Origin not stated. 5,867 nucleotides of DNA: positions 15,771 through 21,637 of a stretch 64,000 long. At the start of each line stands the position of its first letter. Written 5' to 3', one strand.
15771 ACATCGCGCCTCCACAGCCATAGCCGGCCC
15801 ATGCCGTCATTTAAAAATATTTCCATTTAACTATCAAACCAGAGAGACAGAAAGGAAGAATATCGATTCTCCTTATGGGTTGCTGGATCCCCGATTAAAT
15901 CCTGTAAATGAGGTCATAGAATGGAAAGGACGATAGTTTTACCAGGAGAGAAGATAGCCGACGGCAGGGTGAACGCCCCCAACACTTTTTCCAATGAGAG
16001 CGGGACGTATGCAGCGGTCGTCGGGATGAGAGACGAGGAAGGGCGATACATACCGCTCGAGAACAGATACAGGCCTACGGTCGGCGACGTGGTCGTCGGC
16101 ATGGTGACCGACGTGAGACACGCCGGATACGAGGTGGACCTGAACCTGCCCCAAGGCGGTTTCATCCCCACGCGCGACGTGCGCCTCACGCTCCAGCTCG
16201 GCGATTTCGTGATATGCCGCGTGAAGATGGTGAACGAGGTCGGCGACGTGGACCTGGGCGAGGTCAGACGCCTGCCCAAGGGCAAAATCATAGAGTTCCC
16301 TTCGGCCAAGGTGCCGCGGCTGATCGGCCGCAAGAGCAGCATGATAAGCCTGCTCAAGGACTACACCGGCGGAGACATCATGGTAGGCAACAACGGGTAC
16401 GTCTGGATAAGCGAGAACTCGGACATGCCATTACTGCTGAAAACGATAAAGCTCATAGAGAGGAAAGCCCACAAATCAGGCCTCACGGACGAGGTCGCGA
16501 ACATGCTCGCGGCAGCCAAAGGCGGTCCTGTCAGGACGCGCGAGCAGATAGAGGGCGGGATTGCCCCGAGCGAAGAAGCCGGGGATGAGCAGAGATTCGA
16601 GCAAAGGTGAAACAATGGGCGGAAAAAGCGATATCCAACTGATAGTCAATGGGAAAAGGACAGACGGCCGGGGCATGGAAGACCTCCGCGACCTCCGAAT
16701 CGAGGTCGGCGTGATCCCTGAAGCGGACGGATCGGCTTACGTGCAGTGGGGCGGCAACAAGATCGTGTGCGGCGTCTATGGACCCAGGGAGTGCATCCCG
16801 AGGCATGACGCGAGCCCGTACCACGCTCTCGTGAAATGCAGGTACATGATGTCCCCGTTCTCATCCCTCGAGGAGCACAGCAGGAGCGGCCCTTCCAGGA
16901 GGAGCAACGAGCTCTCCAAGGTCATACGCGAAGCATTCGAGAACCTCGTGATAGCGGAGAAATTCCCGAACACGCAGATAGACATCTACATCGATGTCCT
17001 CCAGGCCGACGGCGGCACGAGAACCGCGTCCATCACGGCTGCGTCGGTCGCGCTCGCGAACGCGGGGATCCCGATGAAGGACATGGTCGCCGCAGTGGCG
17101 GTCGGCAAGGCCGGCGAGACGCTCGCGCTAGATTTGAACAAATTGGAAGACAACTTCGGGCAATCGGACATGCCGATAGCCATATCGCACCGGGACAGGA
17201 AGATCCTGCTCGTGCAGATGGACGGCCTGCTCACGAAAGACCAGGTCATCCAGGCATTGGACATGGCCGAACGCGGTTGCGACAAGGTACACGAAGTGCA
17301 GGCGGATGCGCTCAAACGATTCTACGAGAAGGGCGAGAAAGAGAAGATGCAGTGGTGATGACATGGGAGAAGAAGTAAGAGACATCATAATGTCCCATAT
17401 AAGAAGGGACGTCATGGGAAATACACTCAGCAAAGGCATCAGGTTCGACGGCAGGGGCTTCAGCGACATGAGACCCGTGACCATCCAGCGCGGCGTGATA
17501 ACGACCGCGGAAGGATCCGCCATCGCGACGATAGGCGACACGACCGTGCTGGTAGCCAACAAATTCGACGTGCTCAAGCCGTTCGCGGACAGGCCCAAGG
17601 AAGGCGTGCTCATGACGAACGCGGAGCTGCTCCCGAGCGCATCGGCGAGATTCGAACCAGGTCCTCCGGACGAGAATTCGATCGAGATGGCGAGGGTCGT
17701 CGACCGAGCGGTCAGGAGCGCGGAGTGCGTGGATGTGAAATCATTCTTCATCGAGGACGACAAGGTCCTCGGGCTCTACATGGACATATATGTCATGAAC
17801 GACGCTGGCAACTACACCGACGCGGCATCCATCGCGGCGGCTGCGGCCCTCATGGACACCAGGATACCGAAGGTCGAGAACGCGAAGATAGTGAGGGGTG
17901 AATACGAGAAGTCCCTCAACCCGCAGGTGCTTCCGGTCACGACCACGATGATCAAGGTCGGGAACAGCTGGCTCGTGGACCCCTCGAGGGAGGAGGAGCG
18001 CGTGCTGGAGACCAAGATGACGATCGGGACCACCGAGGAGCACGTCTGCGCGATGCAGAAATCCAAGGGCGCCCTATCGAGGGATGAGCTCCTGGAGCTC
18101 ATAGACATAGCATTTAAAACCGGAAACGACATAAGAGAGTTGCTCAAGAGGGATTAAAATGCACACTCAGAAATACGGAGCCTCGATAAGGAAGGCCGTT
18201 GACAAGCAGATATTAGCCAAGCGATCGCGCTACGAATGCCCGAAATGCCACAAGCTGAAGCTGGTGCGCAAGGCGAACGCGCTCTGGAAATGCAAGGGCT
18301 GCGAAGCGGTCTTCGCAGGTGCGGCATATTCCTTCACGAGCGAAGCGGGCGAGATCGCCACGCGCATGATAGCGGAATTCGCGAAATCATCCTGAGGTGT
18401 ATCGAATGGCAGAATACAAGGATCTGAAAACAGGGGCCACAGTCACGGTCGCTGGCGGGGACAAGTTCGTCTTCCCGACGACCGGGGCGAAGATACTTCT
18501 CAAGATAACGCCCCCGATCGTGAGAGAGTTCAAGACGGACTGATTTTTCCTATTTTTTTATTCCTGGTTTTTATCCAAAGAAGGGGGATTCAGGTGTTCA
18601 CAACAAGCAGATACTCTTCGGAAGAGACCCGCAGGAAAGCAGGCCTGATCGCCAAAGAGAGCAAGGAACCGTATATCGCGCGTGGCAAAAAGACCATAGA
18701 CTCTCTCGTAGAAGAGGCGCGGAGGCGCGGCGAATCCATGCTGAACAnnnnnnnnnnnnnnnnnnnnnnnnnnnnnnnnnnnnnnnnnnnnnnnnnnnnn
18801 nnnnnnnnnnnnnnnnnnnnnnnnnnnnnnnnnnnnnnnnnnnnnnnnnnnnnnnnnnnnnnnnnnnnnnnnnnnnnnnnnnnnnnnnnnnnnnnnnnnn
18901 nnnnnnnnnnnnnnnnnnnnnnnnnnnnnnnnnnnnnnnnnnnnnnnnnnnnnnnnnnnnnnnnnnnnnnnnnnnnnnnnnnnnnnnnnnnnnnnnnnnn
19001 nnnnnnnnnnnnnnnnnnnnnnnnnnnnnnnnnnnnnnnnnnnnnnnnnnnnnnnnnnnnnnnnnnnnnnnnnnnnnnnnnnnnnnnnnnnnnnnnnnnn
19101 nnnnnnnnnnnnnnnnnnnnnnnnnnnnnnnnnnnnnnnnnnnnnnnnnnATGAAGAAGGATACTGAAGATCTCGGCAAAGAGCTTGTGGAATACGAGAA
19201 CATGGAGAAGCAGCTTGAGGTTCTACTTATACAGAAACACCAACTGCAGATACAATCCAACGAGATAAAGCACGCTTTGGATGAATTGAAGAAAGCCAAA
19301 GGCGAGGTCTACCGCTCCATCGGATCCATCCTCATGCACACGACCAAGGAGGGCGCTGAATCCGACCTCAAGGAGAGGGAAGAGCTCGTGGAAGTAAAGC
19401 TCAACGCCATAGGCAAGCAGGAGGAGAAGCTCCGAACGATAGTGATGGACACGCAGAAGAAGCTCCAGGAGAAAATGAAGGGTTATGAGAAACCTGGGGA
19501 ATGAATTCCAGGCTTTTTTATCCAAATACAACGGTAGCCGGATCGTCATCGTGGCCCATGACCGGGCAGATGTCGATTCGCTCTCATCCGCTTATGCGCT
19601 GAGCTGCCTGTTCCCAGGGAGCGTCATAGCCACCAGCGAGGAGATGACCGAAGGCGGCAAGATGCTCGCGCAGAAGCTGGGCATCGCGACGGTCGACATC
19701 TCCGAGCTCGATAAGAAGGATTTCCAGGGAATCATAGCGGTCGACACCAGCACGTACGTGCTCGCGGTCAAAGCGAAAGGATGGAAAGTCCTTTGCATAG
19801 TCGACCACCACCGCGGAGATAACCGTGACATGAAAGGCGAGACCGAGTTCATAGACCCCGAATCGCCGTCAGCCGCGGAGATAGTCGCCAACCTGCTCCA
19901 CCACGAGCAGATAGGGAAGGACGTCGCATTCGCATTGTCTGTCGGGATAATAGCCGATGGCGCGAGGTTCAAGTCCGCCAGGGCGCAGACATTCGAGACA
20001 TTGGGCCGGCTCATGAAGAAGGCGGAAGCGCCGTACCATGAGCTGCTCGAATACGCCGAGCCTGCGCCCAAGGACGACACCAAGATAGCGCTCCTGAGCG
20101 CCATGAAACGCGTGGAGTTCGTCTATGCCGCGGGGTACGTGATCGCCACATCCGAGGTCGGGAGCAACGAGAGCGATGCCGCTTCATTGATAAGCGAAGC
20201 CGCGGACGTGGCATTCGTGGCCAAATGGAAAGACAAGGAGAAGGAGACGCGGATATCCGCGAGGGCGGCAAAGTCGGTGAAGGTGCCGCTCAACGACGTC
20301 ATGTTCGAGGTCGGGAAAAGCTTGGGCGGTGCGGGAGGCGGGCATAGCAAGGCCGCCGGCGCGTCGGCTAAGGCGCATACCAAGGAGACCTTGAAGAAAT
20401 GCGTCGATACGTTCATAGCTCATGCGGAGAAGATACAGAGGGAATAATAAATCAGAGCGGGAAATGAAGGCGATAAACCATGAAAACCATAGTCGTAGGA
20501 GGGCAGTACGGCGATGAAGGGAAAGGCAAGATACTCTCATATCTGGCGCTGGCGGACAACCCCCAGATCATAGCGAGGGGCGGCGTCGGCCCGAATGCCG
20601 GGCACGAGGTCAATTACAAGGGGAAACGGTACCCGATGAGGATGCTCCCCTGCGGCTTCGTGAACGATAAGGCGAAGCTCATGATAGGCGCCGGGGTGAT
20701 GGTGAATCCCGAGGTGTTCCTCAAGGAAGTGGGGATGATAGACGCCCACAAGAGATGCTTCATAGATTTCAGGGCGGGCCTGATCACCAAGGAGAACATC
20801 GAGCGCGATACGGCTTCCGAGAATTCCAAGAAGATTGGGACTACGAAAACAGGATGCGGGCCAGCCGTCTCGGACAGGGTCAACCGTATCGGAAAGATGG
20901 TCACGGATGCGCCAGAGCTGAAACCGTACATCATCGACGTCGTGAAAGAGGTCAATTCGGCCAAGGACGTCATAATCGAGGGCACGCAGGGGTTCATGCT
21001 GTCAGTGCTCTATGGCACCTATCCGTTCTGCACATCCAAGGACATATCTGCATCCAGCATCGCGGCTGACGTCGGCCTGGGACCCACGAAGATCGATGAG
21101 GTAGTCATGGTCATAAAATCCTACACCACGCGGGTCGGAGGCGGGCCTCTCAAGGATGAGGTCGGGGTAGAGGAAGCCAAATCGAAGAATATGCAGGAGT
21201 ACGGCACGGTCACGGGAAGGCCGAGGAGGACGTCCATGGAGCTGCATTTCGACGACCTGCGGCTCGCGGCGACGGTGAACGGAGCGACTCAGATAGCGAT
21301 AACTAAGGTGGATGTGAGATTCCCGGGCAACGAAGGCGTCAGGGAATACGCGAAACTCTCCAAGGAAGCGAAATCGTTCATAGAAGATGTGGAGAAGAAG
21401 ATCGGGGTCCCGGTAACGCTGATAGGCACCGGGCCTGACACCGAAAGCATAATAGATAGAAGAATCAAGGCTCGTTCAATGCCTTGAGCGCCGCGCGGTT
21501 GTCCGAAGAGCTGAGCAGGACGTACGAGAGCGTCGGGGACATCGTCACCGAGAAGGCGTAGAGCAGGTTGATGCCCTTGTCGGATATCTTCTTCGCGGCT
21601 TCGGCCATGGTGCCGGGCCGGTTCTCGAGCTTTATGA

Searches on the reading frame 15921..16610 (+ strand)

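Call 11: search_protein_families(library=pfam, proteins=[window:15921-16610:+], max_evalue=0.01)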
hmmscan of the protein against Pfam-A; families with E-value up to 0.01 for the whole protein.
window:15921-16610:+ (229 aa): 5 families
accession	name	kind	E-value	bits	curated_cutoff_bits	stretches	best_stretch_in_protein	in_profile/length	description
PF21266.3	RRP4_S1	-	6.6e-09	36.3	27.3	1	49-88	1-40/73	RRP4, S1 domain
PF15985.11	KH_6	-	5.9e-08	33.4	27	1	121-167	1-45/47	KH domain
PF21262.3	RRP40_S1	-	4.6e-05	23.7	27.1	1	50-112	1-70/83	Exosome complex component RRP40, S1 domain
PF22625.2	ECR1_N_2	-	0.00025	21.2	27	1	3-44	1-48/51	Exosome RNA binding protein RRP4 N-terminal domain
PF00575.29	S1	-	0.0038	18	22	1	52-87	2-37/74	S1 RNA binding domain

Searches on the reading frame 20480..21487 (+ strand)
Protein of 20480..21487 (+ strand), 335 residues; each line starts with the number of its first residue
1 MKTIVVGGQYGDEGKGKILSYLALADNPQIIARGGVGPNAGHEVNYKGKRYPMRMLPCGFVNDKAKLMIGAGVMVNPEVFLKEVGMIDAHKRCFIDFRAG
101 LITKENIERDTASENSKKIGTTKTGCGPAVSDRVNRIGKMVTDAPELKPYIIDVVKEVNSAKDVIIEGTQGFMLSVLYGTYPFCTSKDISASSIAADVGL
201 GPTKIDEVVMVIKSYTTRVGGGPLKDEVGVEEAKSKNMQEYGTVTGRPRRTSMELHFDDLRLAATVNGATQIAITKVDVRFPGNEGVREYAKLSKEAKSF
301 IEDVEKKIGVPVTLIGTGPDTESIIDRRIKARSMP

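Call 10: search_protein_families(library=pfam, proteins=[window:20480-21487:+], max_evalue=0.01)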
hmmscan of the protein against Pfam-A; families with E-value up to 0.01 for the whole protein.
window:20480-21487:+ (335 aa): 1 family
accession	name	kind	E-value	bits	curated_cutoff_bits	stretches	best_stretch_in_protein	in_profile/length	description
PF00709.27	Adenylsucc_synt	-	4e-75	253.6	27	3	4-143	1-147/416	Adenylosuccinate synthetase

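Call 61: list_cluster_members(proteins=[P0001, P0004, window:20480-21484:+, window:43434-44960:-, window:39640-40203:+, window:39300-39632:+])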
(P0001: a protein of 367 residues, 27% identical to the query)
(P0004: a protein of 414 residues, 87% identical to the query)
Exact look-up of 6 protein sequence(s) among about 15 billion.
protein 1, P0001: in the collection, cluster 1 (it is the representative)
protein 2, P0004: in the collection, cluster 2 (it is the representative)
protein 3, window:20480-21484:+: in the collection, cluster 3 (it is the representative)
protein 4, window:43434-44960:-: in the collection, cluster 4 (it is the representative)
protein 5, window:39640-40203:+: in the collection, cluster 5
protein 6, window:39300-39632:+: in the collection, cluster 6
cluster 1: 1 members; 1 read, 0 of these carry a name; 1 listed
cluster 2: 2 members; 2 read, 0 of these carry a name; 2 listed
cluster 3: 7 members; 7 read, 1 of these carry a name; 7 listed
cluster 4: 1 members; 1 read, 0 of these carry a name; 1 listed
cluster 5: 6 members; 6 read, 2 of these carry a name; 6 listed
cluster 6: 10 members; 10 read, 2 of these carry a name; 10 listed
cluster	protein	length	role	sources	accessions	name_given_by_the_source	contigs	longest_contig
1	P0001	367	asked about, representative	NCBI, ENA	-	-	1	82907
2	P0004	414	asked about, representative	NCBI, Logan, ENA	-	-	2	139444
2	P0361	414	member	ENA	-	-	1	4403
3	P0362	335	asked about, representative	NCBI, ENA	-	-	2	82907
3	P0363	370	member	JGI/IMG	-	adenylosuccinate synthase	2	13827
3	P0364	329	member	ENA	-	-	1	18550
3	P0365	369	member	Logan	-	-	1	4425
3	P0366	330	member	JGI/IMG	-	-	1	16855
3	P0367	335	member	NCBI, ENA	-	-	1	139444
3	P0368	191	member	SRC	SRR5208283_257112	-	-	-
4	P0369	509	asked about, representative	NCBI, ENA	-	-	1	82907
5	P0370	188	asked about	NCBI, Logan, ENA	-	-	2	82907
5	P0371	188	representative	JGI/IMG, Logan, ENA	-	-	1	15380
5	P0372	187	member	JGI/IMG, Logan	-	hypothetical protein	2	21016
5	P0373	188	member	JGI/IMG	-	hypothetical protein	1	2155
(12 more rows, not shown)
